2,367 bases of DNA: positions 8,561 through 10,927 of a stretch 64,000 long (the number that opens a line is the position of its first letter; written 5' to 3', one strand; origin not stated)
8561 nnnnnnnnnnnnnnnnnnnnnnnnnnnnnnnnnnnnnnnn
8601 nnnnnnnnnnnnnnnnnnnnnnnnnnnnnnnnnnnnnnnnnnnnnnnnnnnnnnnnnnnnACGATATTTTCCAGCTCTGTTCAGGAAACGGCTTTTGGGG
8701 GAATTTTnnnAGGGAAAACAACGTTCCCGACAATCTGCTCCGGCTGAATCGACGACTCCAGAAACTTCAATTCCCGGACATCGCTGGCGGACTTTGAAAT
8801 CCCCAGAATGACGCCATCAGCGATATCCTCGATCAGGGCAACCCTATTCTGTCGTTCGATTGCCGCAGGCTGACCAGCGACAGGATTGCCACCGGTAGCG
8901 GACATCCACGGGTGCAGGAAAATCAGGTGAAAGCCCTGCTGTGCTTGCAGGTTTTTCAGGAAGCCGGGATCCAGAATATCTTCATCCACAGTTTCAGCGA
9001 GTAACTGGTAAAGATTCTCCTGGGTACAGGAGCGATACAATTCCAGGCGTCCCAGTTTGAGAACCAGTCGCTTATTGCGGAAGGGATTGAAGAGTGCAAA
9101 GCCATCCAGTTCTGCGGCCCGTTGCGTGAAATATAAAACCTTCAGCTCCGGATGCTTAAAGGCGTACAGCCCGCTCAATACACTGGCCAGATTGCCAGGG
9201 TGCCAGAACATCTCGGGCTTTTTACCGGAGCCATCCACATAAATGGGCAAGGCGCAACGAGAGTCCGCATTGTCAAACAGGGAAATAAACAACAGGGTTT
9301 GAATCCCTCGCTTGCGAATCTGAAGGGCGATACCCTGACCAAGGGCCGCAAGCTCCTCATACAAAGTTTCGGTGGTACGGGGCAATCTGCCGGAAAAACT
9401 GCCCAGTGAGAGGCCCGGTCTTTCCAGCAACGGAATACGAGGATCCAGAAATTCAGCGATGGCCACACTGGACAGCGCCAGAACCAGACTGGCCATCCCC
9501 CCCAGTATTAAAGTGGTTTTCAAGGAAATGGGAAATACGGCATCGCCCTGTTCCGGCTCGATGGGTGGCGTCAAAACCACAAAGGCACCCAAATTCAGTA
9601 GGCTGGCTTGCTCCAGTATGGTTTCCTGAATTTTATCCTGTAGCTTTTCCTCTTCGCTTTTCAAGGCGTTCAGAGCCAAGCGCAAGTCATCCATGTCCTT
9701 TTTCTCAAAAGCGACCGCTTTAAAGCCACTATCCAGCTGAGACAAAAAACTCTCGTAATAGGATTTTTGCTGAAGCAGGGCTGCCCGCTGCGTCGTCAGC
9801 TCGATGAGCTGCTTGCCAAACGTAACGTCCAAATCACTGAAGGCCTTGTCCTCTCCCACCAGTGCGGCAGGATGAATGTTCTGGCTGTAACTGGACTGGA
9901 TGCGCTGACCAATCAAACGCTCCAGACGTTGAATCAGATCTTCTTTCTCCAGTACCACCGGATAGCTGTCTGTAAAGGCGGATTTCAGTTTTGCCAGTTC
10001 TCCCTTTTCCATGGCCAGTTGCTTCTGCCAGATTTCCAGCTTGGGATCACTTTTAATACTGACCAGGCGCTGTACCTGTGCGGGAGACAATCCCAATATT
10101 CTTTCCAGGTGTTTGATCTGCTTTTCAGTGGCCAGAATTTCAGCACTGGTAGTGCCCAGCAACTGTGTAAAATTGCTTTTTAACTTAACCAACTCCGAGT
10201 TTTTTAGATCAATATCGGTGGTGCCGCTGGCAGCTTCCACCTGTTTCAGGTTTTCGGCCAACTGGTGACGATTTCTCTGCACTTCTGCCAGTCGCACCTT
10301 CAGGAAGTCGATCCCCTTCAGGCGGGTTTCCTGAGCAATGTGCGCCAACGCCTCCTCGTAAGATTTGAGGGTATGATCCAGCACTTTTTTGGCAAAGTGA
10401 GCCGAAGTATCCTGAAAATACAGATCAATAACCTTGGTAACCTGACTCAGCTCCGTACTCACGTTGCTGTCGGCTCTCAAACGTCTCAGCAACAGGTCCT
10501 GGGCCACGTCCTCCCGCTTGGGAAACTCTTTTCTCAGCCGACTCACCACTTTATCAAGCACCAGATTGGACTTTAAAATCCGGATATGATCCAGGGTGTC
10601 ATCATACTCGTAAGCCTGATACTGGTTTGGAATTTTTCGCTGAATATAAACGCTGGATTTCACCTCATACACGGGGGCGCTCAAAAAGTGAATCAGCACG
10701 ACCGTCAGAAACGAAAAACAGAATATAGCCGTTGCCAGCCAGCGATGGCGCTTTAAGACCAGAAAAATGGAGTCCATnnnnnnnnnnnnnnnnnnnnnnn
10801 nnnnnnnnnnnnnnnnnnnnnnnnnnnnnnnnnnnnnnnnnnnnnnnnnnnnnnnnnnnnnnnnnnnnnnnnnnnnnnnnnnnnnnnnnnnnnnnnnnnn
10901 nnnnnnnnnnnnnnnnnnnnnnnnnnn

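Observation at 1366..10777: Seven-gene EPS export/biosynthesis operon whose Wzc/GumC-like co-polymerase carries a degenerate (Walker-A-less) kinase-like domain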

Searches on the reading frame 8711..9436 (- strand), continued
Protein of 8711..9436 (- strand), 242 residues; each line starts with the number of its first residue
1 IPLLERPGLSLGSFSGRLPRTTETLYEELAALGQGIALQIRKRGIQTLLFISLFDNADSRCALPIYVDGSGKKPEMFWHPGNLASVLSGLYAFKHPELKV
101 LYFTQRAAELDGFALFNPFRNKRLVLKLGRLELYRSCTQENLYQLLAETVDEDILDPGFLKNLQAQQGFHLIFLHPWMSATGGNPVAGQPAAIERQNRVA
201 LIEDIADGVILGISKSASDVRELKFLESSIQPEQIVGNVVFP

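Call 94: search_protein_families(library=ncbifam, alignment_id=A2, max_evalue=10)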
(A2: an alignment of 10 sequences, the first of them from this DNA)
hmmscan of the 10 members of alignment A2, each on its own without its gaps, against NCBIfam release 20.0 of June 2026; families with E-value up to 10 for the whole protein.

A. member 1, seq(242 aa): 0 families

B. families by the number of members that match (of 10 scanned): 13 families
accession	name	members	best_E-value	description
TIGR01320.1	mal_quin_oxido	1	8.4e-05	malate dehydrogenase (quinone)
NF003606.0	PRK05257.2-1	1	0.00019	malate:quinone oxidoreductase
NF003611.0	PRK05257.3-2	1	0.0077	malate:quinone oxidoreductase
NF003604.0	PRK05257.1-3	1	0.008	malate:quinone oxidoreductase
NF003607.0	PRK05257.2-3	1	0.01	malate:quinone oxidoreductase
NF003610.0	PRK05257.3-1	1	0.014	malate:quinone oxidoreductase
NF003612.0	PRK05257.3-3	1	0.017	malate:quinone oxidoreductase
NF009875.0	PRK13339.1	1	0.018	malate:quinone oxidoreductase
NF003613.0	PRK05257.3-4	1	0.024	malate:quinone oxidoreductase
NF052333.1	ATPase_TcpF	1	0.071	conjugal transfer ATPase TcpF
NF003608.0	PRK05257.2-4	1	0.11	malate:quinone oxidoreductase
NF005931.1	PRK07952.1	1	0.11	replicative helicase loader DnaC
NF003614.0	PRK05257.3-5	1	0.22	malate:quinone oxidoreductase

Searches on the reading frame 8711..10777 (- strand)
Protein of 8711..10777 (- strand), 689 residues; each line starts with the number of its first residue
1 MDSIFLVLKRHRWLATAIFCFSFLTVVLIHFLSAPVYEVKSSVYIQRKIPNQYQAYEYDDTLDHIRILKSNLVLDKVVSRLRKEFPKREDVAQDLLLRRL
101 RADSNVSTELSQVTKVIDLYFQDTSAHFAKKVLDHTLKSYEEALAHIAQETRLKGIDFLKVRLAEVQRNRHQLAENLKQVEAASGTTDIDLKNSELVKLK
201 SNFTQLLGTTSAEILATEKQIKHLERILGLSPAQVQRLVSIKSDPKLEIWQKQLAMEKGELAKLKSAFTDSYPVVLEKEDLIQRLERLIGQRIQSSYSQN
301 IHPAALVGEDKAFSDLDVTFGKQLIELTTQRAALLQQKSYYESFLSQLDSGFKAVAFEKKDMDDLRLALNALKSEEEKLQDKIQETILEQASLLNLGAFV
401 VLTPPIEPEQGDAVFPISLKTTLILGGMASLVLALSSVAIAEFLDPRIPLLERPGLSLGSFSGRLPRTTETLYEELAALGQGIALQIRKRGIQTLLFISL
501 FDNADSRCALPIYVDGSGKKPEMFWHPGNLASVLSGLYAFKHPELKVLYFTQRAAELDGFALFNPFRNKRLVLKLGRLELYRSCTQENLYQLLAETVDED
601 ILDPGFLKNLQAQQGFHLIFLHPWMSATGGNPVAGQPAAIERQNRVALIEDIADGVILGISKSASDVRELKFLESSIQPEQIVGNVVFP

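Call 3: search_protein_families(library=pfam, proteins=[window:8711-10777:-], max_evalue=0.01)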
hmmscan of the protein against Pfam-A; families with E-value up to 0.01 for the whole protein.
window:8711-10777:- (689 aa): 1 family
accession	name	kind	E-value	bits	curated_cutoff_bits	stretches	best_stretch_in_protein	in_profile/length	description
PF02706.20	Wzz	-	2e-05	25.3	25.5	1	4-80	8-90/91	Chain length determinant protein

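Call 4: search_protein_families(library=ncbifam, proteins=[window:8711-10777:-], max_evalue=0.01)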
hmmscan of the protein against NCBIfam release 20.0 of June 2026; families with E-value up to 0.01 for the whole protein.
window:8711-10777:- (689 aa): 1 family
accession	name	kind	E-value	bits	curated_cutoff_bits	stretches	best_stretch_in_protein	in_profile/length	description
TIGR03007.1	pepcterm_ChnLen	equivalog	2.9e-08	32.4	278.85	1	7-447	9-441/498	XrtA system polysaccharide chain length determinant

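Call 11: find_homologous_proteins(query=window:8711-10777:-)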
Query window:8711-10777:- (689 aa): 10 proteins with E <= 0.001 among 8000 candidates.
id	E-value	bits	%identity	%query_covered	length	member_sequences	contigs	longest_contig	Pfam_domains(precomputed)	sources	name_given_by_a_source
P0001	0.0e+0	1498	100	100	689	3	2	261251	PF02706.21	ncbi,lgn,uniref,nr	ncbi:GumC family protein [Vampirovibrio chlorellavorus]|uniref:GumC family protein n=1 Tax=Vampirovi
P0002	0.0e+0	1331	88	100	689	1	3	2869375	-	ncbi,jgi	jgi:uncharacterized protein involved in exopolysaccharide biosynthesis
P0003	0.0e+0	1223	81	100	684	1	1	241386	PF02706.21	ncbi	-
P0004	1.5e-268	911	62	100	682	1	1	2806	-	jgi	jgi:uncharacterized protein involved in exopolysaccharide biosynthesis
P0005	9.5e-262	888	60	100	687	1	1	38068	-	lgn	-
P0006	2.0e-227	775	53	100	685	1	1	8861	-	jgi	jgi:uncharacterized protein involved in exopolysaccharide biosynthesis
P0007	9.7e-227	773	54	100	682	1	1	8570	-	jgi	jgi:uncharacterized protein involved in exopolysaccharide biosynthesis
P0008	5.8e-211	721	52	100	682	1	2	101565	-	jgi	jgi:uncharacterized protein involved in exopolysaccharide biosynthesis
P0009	1.3e-208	713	51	100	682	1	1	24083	-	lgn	-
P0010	5.6e-104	367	35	100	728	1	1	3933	-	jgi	jgi:uncharacterized protein involved in exopolysaccharide biosynthesis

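Call 34: find_related_loci(query=A1, collection=genome_contigs, flank=10000)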
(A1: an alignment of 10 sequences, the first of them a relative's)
Query A1 (689 aa) in genome_contigs; peptide patterns used: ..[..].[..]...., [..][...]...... (x = any residue, [..] = any of these).
134 stretches matched a pattern; 3 encode a relative of the query (tblastn E <= 1e-3); 3 distinct loci.
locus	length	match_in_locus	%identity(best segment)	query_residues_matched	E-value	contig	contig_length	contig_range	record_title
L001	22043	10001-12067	92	1-689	0e+0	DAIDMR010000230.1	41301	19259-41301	MAG TPA_asm: Vampirovibrio sp. isolate clean456 k141_86488, whole genome shotgun sequence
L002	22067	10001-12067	88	1-689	0e+0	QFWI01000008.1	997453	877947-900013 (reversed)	MAG: Vampirovibrio chlorellavorus isolate Vc_AZ_2 Contig8, whole genome shotgun sequence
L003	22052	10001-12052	81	1-689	0e+0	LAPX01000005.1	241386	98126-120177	Vampirovibrio chlorellavorus isolate NCIMB 11383 contig_5, whole genome shotgun sequence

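Call 77: search_solved_structures(query=A1, max_evalue=1)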
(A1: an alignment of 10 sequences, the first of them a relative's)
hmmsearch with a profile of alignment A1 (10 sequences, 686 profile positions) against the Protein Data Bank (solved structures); distinct sequences matched with E-value up to 1: 2.
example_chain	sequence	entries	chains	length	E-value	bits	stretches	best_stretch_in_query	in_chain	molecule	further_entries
9e78_5G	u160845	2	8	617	0.023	16.4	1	176-375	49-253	distal DC2 | ODAD1 central coiled coil region domain-containing protein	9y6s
7bqd_A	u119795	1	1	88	0.38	12.4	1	567-627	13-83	NF8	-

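Call 88: predict_structure(alignment_id=A1)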
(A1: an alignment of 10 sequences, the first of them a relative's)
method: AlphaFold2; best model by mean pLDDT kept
length: 689 residues; sequences in the alignment: 10
mean_pLDDT: 74.0   pTM: 0.37
mean pLDDT of the five models: 74.0, 66.5, 62.8, 59.7, 59.2
residues with pLDDT >= 90: 13; 70-90: 472; 50-70: 156; < 50: 48
segments of 3 or more residues with pLDDT < 50: 48-50, 52-57, 300-312, 393-397, 446-455, 629-637
pLDDT, mean of each block of 10 residues (from residue 1): 64 86 86 82 62 50 76 85 82 79 68 70 85 87 73 70 87 84 67 79 85 86 80 70 74 81 79 81 82 65 39 63 81 87 83 76 82 85 69 53 73 72 85 82 50 48 63 78 77 82 60 67 71 85 89 61 75 85 90 72 75 87 62 49 72 77 56 73 70
secondary structure, 60 per line:
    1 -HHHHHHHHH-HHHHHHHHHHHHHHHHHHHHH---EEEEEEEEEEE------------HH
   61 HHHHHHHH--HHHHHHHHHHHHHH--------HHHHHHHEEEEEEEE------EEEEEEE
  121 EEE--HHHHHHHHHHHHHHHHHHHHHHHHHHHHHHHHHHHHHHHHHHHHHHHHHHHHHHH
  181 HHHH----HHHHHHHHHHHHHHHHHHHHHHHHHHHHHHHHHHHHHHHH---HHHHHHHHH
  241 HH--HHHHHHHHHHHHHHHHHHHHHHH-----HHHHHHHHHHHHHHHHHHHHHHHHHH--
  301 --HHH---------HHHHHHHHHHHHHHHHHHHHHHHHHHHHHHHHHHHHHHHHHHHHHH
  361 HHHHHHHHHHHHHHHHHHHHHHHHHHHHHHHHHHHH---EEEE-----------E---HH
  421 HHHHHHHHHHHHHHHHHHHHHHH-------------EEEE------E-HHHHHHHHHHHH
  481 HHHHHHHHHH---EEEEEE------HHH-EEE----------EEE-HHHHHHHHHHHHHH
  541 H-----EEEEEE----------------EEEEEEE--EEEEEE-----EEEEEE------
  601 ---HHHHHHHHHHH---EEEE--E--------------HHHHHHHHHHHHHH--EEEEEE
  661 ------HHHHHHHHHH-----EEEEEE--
elements in order (helices of 4 or more, strands of 3 or more residues): H2-10 H12-32 E36-46 H59-68 H71-84 H93-99 E100-107 E114-123 H126-184 H189-228 H232-242 H245-267 H273-298 H315-396 E400-403 H419-443 E457-460 H469-490 E494-499 E510-512 E523-525 H527-541 E547-552 E569-575 E578-583 E589-594 H604-614 E618-621 H639-652 E655-660 H667-676 E682-687

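Call 91: fold_search(model_id=the predicted structure, library=pdb)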
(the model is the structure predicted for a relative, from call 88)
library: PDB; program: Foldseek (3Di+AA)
matches with E <= 10: 991; with E <= 0.001: 39
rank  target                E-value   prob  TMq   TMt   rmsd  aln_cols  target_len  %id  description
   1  9r68_I                1.7e-16  1.00  0.21  0.22  52.8       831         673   11  CPS secretion pathway Wza-Wzc_C1 (Conf 2) (released 2026-03-04)
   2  9r64_I                1.9e-15  1.00  0.21  0.22  51.8       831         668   11  CPS secretion pathway Wza-Wzc_C1 (Conf 0) (released 2026-03-04)
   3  9r62_K                4.0e-15  1.00  0.21  0.21  52.0       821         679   11  CPS co-polymerase Wzc_C1 (released 2026-03-04)
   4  9i2q_A                1.1e-14  1.00  0.21  0.23  44.4       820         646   12  Wzc-K540M-3YE MgADP C1 (released 2025-04-30)
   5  9exo_A                1.9e-14  1.00  0.20  0.21  45.4       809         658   12  Wzc-K540M-2YE MgADP C1 (released 2025-04-23)
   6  7nhr_A                5.8e-14  1.00  0.20  0.21  45.8       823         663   12  Putative transmembrane protein Wzc K540M C1 (released 2021-08-25)
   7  9exq_A                7.2e-14  1.00  0.21  0.22  44.4       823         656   12  Wzc-K540M-3YE-N711Y MgADP C1 (released 2025-04-23)
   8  7nib_A                3.2e-13  1.00  0.19  0.20  43.8       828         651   12  Wzc-K540M-4YE C1 (released 2021-08-25)
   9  9r62_I                4.7e-13  1.00  0.21  0.23  45.7       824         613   10  CPS co-polymerase Wzc_C1 (released 2026-03-04)
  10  9r6b_I                1.2e-12  1.00  0.20  0.22  48.4       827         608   10  CPS secretion pathway Wza-Wzc (Conf 4) (released 2026-03-04)
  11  7nhr_C                7.8e-10  1.00  0.19  0.23  40.5       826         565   10  Putative transmembrane protein Wzc K540M C1 (released 2021-08-25)
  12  9exq_B                1.6e-09  1.00  0.20  0.24  40.8       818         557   10  Wzc-K540M-3YE-N711Y MgADP C1 (released 2025-04-23)
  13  7nhr_B                2.1e-09  1.00  0.20  0.24  38.2       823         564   10  Putative transmembrane protein Wzc K540M C1 (released 2021-08-25)
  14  9exo_C                2.4e-09  1.00  0.21  0.25  40.6       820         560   10  Wzc-K540M-2YE MgADP C1 (released 2025-04-23)
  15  9exq_C                3.1e-09  1.00  0.21  0.25  40.8       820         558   11  Wzc-K540M-3YE-N711Y MgADP C1 (released 2025-04-23)
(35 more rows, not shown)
